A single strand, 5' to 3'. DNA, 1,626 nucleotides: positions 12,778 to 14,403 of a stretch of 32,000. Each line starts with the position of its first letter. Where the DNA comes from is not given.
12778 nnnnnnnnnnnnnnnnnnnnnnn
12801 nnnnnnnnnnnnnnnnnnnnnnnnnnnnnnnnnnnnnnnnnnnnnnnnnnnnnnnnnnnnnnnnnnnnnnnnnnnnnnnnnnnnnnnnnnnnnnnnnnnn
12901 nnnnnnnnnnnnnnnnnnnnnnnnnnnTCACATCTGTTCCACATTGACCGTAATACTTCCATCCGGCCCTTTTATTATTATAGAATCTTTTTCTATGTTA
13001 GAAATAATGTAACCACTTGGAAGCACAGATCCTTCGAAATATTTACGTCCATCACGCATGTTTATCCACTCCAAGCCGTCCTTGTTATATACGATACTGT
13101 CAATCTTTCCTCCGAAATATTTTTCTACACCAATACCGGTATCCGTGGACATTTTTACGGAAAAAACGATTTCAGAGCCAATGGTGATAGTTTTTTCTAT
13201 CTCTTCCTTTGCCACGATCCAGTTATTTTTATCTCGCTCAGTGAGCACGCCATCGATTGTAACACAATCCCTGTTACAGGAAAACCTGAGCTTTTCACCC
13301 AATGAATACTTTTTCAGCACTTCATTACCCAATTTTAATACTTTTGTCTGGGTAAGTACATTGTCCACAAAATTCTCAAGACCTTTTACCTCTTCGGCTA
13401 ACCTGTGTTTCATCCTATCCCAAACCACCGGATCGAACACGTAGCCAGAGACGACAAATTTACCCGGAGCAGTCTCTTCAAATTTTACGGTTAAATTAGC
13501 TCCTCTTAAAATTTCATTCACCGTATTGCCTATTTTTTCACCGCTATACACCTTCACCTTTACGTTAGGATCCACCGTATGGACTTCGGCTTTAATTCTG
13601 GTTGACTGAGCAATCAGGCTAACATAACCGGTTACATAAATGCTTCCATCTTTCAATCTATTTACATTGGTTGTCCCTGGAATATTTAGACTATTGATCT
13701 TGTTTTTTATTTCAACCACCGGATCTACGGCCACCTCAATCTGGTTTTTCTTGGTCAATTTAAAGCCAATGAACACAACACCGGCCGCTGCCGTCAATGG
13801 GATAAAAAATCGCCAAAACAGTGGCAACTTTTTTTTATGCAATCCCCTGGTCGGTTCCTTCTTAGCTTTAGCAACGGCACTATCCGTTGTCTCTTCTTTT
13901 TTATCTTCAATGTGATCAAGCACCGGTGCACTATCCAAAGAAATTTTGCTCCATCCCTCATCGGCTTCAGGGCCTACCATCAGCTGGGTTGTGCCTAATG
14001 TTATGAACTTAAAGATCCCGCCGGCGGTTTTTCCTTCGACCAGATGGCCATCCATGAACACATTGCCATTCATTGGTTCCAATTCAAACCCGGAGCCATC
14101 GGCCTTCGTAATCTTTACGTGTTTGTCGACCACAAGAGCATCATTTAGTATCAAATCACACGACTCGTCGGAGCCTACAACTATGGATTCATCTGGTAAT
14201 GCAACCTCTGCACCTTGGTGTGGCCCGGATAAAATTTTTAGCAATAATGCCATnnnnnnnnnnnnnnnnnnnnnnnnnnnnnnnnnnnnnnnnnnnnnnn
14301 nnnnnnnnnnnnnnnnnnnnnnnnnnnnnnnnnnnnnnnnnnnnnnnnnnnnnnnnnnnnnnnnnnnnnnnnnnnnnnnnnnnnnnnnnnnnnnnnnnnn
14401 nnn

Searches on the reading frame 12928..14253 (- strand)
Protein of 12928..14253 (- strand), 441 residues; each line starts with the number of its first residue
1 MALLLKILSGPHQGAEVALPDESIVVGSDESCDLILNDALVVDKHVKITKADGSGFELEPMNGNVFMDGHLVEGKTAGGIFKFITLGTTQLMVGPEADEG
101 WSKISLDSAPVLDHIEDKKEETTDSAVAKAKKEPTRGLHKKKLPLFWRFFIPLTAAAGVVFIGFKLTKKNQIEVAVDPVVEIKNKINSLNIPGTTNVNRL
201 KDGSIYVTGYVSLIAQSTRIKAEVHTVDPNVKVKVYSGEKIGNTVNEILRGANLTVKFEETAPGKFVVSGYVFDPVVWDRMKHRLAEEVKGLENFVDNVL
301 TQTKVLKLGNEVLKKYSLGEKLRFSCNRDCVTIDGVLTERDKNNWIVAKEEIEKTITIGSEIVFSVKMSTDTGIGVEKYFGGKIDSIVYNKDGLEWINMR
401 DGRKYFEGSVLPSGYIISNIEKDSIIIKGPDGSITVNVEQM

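Call 8: search_protein_families(library=pfam, proteins=[window:12928-14253:-], max_evalue=0.01)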
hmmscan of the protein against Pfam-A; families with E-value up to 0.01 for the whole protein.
window:12928-14253:- (441 aa): 5 families
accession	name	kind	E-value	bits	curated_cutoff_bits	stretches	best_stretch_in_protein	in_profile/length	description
PF16697.10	Yop-YscD_cpl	-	7.8e-13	48.9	33.2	1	6-95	1-92/94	Inner membrane component of T3SS, cytoplasmic domain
PF23893.1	Y4YQ_C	-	7.6e-07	29.3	27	1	399-428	16-45/53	Uncharacterised protein Y4YQ C-terminal domain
PF21937.1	Yop-YscD_ppl_2nd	-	6.4e-06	26.2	27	1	261-301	26-66/67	YscD/CdsD-like Bon-like domain 2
PF16693.10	Yop-YscD_ppl_1st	-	0.00012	22.2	24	0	199-235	24-60/62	YscD/CdsD-like Bon-like domain 1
PF00498.31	FHA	-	0.00032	21.5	20.7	1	24-73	1-52/67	FHA domain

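Call 9: find_encoding_contigs(protein=window:12928-14253:-, flank=10000, max_places=6)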
Protein window:12928-14253:- (441 aa): 1 contig read that carries it; 1 place shown.
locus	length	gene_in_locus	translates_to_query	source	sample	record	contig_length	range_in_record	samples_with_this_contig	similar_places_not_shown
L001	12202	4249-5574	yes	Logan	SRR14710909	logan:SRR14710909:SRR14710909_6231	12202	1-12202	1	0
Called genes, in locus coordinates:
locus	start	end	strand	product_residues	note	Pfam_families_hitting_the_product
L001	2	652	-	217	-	?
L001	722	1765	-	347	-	PF03739:LptF_LptG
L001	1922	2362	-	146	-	PF09474:Type_III_YscX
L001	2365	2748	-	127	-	-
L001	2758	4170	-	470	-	PF09059:TyeA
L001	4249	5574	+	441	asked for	PF16697:Yop-YscD_cpl, PF21937:Yop-YscD_ppl_2nd (faint), PF23893:Y4YQ_C (weak)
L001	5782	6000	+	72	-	-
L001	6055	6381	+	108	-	PF09392:T3SS_needle_F (weak)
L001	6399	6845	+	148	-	PF09613:HrpB1_HrpK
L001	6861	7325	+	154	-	PF09392:T3SS_needle_F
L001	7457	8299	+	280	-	PF01514:YscJ_FliF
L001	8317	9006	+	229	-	PF06578:YscK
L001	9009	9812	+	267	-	PF28068:Scy (weak), PF06635:T3SS_SCTL, PF02108:FliH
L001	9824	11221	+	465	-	PF02874:ATP-synt_ab_N, PF00006:ATP-synt_ab, PF18269:T3SS_ATPase_C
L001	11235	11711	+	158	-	PF16789:YscO-like, PF07321:YscO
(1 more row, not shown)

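Call 13: find_related_loci(query=window:12928-14253:-, collection=genome_contigs, flank=10000)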
Query window:12928-14253:- (441 aa) in genome_contigs; peptide patterns used: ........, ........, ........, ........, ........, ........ (x = any residue, [..] = any of these).
95 stretches matched a pattern, but none encodes a relative of the query by tblastn (E <= 1e-3).

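Call 14: find_homologous_proteins(query=window:12928-14253:-, max_evalue=0.00001)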
Query window:12928-14253:- (441 aa): 24 proteins with E <= 0.00001 among 8000 candidates.
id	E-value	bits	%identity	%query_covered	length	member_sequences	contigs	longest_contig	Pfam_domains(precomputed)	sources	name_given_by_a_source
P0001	6.0e-289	976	100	100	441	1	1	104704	PF23893.2,PF21937.2,PF16697.11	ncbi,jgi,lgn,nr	ncbi:MAG: type III secretion system inner membrane ring subunit SctD [Puniceicoccales bacterium]|jgi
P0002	1.1e-192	659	68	100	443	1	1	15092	PF23893.2,PF21937.2,PF16697.11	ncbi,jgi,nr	ncbi:MAG: type III secretion system inner membrane ring subunit SctD [Puniceicoccales bacterium]|jgi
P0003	7.9e-187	639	66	100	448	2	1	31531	PF23893.2,PF21937.2,PF16697.11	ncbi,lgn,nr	ncbi:MAG: type III secretion system inner membrane ring subunit SctD [Puniceicoccales bacterium]|nr:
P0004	7.6e-81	290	33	100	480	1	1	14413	PF23893.2,PF00498.32,PF16697.11,PF16693.11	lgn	-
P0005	1.6e-78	282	34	99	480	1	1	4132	PF23893.2,PF21937.2,PF00498.32,PF16697.11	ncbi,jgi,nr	ncbi:MAG: type III secretion system inner membrane ring subunit SctD [Holosporaceae bacterium]|jgi:t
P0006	2.3e-78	282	33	99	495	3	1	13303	PF23893.2,PF00498.32,PF16697.11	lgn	-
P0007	1.1e-77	280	34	99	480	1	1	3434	PF23893.2,PF00498.32,PF16697.11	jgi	jgi:type III secretion system YscD/HrpQ family protein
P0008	1.7e-77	279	33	99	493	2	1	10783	PF23893.2,PF00498.32,PF16697.11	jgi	jgi:type III secretion system YscD/HrpQ family protein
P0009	1.5e-75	273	31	100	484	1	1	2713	PF23893.2,PF16697.11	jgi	jgi:type III secretion system YscD/HrpQ family protein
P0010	2.2e-75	272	31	100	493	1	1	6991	PF23893.2,PF16697.11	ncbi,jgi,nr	ncbi:MAG: hypothetical protein LBI77_01415 [Puniceicoccales bacterium]|jgi:type III secretion system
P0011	3.8e-74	268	36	100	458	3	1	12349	PF23893.2,PF21937.2,PF16697.11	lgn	-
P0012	2.8e-69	252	30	98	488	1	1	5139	PF21937.2,PF16697.11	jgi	jgi:type III secretion system YscD/HrpQ family protein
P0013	2.4e-67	246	34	100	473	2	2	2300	PF23893.2,PF16697.11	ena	-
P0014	4.2e-62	228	32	96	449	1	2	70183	PF23893.2,PF21937.2,PF00498.32,PF16697.11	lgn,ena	-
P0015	2.2e-60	223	30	97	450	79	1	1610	PF23893.2,PF21937.2,PF00498.32,PF16697.11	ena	-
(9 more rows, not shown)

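Call 15: find_encoding_contigs(protein=P0002, flank=10000, max_places=4)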
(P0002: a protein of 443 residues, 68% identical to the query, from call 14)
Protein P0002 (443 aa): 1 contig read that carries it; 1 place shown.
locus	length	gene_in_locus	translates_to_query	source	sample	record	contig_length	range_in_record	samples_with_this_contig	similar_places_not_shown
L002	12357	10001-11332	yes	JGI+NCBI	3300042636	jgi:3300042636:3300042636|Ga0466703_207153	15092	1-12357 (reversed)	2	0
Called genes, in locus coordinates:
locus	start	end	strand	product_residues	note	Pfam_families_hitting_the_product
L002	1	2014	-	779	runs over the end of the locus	PF00023:Ank (faint)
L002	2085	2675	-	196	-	PF00889:EF_TS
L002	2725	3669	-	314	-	PF00318:Ribosomal_S2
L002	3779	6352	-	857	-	PF00133:tRNA-synt_1, PF09334:tRNA-synt_1g, PF13603:tRNA-synt_1_2, PF00133:tRNA-synt_1, PF08264:Anticodon_1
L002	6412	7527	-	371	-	PF03739:LptF_LptG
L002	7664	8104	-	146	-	PF09474:Type_III_YscX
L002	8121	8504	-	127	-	PF21665:Type_III_SycN (weak)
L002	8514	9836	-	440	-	PF09059:TyeA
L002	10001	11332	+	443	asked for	PF16697:Yop-YscD_cpl, PF21937:Yop-YscD_ppl_2nd (faint), PF23893:Y4YQ_C (weak)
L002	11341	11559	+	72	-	-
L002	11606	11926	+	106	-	PF09392:T3SS_needle_F (weak)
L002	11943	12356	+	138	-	?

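Call 16: find_encoding_contigs(protein=P0003, flank=10000, max_places=4)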
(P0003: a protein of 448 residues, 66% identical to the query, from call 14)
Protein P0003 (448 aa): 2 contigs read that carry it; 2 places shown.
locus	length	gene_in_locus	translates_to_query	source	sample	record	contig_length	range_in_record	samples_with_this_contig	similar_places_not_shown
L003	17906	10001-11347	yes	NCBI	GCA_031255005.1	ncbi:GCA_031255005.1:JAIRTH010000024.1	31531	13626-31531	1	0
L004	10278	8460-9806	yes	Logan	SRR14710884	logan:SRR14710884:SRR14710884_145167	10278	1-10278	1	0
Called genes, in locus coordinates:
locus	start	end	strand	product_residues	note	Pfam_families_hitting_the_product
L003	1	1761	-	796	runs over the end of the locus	PF13606:Ank_3 (faint), PF12796:Ank_2 (faint), PF00023:Ank (faint)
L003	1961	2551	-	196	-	PF00889:EF_TS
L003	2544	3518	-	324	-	PF00318:Ribosomal_S2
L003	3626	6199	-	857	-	PF00133:tRNA-synt_1, PF09334:tRNA-synt_1g, PF13603:tRNA-synt_1_2, PF00133:tRNA-synt_1, PF08264:Anticodon_1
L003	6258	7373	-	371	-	PF03739:LptF_LptG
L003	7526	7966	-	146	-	PF09474:Type_III_YscX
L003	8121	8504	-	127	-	PF21665:Type_III_SycN (weak)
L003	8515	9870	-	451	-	PF09059:TyeA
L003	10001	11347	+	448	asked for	PF16697:Yop-YscD_cpl, PF21937:Yop-YscD_ppl_2nd (faint), PF23893:Y4YQ_C (weak)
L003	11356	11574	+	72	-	-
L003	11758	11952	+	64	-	PF09392:T3SS_needle_F (weak)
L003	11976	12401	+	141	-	PF09613:HrpB1_HrpK, PF14559:TPR_19 (faint)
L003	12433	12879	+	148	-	PF09392:T3SS_needle_F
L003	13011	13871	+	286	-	PF01514:YscJ_FliF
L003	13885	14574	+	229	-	PF06578:YscK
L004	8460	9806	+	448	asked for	PF16697:Yop-YscD_cpl, PF21937:Yop-YscD_ppl_2nd (faint), PF23893:Y4YQ_C (weak)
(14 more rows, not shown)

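Call 70: find_encoding_contigs(protein=P0014, flank=10000, max_places=2)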
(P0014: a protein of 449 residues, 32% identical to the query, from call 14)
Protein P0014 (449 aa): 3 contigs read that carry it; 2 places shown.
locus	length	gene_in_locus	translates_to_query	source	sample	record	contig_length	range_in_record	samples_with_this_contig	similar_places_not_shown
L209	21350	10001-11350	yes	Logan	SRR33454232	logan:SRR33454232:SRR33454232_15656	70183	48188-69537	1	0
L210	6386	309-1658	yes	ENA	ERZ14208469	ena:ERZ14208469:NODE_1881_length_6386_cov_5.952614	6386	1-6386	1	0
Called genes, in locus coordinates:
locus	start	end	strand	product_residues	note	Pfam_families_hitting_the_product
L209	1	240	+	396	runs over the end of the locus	-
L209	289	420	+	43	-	-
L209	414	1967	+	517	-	PF02446:Glyco_hydro_77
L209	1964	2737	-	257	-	PF17131:TP_0789-like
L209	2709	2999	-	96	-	PF03840:SecG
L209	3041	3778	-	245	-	PF01416:PseudoU_synth_1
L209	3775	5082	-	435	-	PF00083:Sugar_tr (weak), PF07690:MFS_1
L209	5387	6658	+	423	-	PF00483:NTP_transferase, PF24894:Hexapep_GlmU (faint), PF25084:LbH_EIF2B (faint), PF25247:LbH_GLGC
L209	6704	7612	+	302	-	PF00406:ADK, PF13207:AAA_17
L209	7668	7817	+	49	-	PF00468:Ribosomal_L34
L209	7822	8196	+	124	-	PF00825:Ribonuclease_P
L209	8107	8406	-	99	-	-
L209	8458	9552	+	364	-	PF00557:Peptidase_M24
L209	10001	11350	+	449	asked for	PF16697:Yop-YscD_cpl, PF00498:FHA, PF21937:Yop-YscD_ppl_2nd (weak), PF23893:Y4YQ_C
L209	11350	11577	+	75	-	PF08988:T3SS_needle_E (weak)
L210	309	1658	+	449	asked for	PF16697:Yop-YscD_cpl, PF00498:FHA, PF21937:Yop-YscD_ppl_2nd (weak), PF23893:Y4YQ_C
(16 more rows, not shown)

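Call 71: find_encoding_contigs(protein=P0011, flank=10000, max_places=2)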
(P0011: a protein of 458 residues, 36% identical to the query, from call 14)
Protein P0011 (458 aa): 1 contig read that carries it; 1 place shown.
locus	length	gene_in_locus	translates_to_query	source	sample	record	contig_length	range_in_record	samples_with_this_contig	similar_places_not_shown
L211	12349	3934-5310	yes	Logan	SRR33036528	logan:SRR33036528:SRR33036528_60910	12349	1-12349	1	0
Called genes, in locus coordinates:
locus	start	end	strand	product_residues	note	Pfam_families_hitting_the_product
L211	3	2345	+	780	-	?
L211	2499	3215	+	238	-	PF00696:AA_kinase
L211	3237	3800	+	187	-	PF01765:RRF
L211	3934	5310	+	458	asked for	PF16697:Yop-YscD_cpl, PF21937:Yop-YscD_ppl_2nd (faint), PF23893:Y4YQ_C (weak)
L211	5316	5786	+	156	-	-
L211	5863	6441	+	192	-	-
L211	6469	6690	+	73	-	PF08988:T3SS_needle_E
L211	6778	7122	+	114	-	PF09392:T3SS_needle_F (weak)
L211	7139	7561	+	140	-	PF14559:TPR_19 (faint)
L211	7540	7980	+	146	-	PF09392:T3SS_needle_F (weak)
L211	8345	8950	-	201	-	-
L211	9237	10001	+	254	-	PF03372:Exo_endo_phos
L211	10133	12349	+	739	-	?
